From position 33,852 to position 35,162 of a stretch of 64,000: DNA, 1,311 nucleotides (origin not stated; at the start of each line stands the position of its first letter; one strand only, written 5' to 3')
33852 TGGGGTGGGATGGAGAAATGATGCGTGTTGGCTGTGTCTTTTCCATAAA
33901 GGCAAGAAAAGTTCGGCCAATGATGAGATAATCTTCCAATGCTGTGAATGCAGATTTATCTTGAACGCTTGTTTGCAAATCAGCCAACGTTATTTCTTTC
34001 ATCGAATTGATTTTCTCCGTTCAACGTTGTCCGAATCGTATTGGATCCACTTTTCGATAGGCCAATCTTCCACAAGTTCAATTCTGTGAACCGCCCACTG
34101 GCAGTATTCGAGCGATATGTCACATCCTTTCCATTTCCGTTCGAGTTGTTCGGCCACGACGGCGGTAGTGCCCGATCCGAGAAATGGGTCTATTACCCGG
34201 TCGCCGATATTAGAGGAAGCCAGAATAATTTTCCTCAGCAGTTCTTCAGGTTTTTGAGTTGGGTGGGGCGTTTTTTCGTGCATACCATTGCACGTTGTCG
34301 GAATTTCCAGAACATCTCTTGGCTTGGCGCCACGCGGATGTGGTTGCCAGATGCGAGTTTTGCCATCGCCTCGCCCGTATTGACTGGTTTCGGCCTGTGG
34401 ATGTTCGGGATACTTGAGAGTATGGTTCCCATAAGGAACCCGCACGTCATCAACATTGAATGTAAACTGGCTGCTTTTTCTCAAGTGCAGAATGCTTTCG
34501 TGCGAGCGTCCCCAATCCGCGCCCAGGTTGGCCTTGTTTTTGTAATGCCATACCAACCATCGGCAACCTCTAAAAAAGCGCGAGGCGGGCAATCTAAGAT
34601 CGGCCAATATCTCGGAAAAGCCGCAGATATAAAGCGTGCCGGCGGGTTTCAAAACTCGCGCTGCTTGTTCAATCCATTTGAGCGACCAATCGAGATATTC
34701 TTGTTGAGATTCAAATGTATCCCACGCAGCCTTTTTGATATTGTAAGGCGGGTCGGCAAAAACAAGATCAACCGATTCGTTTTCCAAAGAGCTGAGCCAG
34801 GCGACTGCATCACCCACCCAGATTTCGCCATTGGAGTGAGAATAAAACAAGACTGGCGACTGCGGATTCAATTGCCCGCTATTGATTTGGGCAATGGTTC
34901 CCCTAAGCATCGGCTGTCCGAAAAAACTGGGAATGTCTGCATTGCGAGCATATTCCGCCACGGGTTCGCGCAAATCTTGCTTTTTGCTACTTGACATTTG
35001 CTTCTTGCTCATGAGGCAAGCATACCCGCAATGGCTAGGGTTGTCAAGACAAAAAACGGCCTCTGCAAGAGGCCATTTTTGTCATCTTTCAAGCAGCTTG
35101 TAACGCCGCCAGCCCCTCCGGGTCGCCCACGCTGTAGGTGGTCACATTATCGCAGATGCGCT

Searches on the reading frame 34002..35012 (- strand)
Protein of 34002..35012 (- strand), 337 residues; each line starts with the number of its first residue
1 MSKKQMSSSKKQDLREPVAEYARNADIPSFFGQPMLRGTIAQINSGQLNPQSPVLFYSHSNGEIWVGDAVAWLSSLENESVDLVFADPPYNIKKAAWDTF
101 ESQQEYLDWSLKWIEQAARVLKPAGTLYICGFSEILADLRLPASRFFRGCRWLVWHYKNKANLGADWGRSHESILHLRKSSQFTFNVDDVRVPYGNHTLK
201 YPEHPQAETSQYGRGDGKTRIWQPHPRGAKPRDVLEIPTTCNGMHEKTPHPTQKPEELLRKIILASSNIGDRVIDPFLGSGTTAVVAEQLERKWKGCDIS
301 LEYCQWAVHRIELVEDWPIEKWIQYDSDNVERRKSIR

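Call 67: search_protein_families(library=pfam, proteins=[window:34002-35012:-], max_evalue=0.00001)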
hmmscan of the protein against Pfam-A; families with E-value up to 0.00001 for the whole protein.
window:34002-35012:- (337 aa): 1 family
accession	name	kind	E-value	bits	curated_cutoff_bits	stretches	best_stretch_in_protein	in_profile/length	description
PF01555.25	N6_N4_Mtase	-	9.5e-50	170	26.7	1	81-307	1-219/221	DNA methylase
